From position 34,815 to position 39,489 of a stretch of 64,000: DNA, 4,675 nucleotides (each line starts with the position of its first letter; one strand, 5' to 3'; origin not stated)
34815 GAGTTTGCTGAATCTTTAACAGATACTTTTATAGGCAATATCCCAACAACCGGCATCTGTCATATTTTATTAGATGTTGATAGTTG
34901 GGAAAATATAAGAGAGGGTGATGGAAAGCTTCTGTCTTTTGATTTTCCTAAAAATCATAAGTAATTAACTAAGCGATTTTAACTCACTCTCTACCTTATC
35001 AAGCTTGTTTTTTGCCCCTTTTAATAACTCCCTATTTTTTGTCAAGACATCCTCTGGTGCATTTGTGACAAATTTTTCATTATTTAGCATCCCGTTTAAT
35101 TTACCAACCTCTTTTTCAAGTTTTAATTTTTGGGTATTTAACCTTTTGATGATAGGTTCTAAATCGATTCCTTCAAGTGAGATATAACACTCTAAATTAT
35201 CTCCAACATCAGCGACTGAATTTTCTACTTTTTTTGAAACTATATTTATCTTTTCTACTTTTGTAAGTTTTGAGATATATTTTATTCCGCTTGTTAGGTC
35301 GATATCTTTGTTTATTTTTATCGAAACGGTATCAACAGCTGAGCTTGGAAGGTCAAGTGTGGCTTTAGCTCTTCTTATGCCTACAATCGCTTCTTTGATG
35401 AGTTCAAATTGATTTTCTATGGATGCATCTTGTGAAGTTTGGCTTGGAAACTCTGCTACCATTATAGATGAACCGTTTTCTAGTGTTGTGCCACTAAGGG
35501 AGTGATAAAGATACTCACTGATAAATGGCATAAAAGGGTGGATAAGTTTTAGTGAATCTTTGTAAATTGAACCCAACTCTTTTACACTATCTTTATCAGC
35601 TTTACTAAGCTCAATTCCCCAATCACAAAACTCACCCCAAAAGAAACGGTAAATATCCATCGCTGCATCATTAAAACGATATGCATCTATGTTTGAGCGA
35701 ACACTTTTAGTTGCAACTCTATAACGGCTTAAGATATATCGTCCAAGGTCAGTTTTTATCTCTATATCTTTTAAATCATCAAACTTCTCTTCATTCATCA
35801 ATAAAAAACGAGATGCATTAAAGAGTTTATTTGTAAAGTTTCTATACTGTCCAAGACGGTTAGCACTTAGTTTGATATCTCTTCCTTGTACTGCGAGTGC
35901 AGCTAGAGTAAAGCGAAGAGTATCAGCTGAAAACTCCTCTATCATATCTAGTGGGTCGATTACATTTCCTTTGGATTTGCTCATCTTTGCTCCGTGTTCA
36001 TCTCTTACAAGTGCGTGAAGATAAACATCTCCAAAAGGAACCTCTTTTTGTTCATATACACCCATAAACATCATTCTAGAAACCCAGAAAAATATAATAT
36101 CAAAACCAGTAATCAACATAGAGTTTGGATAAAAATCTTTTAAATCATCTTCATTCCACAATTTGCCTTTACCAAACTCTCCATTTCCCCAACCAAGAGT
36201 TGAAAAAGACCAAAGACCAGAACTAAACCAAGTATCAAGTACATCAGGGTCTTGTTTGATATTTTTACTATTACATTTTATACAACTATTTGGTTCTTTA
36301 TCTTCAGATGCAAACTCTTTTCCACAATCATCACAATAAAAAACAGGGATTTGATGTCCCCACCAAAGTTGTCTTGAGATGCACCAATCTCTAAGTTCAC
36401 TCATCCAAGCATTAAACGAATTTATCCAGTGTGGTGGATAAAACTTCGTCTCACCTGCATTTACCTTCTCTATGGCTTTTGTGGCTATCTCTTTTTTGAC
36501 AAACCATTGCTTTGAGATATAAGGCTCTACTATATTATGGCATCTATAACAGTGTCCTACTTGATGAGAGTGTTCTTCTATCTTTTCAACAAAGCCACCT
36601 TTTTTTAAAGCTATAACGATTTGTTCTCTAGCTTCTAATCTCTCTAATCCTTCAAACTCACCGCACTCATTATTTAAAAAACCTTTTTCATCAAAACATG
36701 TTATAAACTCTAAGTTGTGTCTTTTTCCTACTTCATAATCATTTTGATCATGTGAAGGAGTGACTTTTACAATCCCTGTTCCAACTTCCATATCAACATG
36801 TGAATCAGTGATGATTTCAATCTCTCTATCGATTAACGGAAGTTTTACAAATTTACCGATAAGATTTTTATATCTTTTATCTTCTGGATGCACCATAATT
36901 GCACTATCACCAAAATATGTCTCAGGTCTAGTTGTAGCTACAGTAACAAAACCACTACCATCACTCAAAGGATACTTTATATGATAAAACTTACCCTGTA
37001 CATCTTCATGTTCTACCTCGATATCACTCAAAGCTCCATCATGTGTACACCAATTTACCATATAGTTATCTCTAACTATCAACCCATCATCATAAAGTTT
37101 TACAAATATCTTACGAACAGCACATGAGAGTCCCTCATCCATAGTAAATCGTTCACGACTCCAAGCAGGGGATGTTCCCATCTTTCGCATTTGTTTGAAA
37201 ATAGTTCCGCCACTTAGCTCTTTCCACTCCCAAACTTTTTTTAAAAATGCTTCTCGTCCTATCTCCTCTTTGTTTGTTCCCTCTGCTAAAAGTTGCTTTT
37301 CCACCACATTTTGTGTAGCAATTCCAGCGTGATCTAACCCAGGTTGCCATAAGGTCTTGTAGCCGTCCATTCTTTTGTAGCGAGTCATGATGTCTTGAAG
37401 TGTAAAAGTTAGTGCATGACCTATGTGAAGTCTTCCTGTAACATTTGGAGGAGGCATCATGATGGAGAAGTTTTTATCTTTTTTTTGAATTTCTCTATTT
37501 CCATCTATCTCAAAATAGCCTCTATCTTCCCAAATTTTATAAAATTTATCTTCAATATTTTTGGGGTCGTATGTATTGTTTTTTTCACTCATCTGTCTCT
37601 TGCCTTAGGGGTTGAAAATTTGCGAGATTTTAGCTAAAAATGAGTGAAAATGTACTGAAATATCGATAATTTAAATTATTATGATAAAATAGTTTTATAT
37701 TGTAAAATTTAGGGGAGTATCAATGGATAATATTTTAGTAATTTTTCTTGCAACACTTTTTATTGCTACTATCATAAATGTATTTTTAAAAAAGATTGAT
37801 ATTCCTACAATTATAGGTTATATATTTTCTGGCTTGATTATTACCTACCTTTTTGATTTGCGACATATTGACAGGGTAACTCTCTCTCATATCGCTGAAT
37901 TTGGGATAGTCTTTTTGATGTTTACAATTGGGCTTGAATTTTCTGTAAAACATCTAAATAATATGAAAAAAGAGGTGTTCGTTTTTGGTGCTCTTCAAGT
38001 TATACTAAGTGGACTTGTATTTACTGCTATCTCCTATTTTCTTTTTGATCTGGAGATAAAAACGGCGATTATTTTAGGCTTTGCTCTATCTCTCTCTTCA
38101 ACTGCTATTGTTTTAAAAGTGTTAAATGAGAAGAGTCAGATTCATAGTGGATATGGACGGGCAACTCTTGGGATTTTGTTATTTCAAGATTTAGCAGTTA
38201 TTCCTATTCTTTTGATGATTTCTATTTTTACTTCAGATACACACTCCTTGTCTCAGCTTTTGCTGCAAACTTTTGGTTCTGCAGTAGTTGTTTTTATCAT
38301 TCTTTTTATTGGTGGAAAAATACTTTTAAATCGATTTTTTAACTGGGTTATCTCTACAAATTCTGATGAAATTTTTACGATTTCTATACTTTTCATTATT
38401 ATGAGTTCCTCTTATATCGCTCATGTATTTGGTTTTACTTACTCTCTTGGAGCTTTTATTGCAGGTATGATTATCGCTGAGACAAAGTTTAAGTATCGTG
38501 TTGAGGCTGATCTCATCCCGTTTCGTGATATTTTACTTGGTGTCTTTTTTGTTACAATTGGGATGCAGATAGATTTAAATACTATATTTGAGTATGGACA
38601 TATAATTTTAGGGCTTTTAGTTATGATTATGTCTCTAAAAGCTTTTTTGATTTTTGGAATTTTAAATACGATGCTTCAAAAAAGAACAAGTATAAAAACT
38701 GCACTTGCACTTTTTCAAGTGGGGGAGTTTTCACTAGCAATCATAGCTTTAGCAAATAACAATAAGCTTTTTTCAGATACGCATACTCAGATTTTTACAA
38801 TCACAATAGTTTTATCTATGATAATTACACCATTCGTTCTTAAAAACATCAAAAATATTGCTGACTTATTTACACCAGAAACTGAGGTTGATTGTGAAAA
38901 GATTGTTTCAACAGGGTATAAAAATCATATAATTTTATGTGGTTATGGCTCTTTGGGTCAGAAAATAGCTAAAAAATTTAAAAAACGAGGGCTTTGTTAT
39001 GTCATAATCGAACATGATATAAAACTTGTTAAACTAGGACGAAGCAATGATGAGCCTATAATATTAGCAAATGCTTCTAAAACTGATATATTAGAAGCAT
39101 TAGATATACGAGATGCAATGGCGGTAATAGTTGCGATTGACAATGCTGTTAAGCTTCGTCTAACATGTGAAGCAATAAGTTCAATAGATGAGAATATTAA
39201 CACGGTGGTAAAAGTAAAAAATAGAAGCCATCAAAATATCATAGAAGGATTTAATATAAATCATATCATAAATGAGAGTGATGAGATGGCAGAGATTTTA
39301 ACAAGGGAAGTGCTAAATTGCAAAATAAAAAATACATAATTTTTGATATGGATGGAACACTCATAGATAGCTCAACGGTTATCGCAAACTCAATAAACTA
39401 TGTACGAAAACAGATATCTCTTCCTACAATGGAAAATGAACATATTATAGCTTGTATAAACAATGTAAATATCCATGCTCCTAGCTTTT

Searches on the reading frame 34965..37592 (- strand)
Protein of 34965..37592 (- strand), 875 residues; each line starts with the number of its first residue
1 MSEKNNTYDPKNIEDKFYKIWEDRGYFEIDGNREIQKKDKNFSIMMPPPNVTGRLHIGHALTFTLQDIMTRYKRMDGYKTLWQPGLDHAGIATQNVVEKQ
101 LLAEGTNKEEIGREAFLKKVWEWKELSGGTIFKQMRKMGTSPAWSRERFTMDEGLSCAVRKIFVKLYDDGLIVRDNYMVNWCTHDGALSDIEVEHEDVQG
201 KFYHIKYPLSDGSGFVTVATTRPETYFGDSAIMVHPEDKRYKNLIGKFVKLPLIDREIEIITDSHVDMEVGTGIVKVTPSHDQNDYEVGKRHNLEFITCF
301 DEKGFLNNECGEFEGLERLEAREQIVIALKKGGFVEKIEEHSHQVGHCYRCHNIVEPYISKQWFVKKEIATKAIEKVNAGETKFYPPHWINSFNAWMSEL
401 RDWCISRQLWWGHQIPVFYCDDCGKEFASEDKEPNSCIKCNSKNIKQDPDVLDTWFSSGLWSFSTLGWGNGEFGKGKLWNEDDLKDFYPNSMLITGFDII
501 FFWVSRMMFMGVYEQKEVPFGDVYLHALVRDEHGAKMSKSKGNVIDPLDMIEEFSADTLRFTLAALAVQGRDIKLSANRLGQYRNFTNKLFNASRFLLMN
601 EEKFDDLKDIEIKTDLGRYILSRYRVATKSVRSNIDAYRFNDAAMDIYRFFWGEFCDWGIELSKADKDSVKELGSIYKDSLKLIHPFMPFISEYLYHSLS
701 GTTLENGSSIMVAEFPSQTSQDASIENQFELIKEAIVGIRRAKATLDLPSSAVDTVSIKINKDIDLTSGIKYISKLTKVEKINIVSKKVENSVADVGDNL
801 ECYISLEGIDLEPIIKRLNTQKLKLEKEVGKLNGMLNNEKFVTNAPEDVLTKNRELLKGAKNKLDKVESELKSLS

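Call 60: search_protein_families(library=pfam, proteins=[window:34965-37592:-], max_evalue=0.00001)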
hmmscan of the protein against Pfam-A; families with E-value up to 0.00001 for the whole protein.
window:34965-37592:- (875 aa): 6 families
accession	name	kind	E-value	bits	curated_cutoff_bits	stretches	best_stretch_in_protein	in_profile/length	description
PF00133.28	tRNA-synt_1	-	6.4e-131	437.4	22.7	1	17-576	2-414/414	tRNA synthetases class I (I, L, M and V)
PF08264.19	Anticodon_1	-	2.8e-32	112.1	25.1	1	618-755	2-145/148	Anticodon-binding domain of tRNA ligase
PF09334.17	tRNA-synt_1g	-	1.3e-22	80.6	20.1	2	532-585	323-376/391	tRNA synthetases class I (M)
PF10458.14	Val_tRNA-synt_C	-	1.9e-10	41.3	25.9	1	810-874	1-65/66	Valyl tRNA synthetase tRNA binding arm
PF13603.12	tRNA-synt_1_2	-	2.3e-07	30.9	25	0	246-299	86-139/185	Leucyl-tRNA synthetase, editing domain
PF01406.26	tRNA-synt_1e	-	3.7e-06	27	27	0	519-565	236-282/301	tRNA synthetases class I (C) catalytic domain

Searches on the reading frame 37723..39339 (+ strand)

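Call 60: search_protein_families(library=pfam, proteins=[window:37723-39339:+], max_evalue=0.00001)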
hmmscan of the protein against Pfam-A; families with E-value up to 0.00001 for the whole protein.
window:37723-39339:+ (538 aa): 2 families
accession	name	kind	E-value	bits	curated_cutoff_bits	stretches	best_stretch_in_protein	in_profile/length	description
PF00999.27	Na_H_Exchanger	-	2e-52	178.8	26.2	1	11-374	3-370/375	Sodium/hydrogen exchanger, transmembrane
PF02254.24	TrkA_N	-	1.2e-18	67.9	23.8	1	403-517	1-115/116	TrkA-N domain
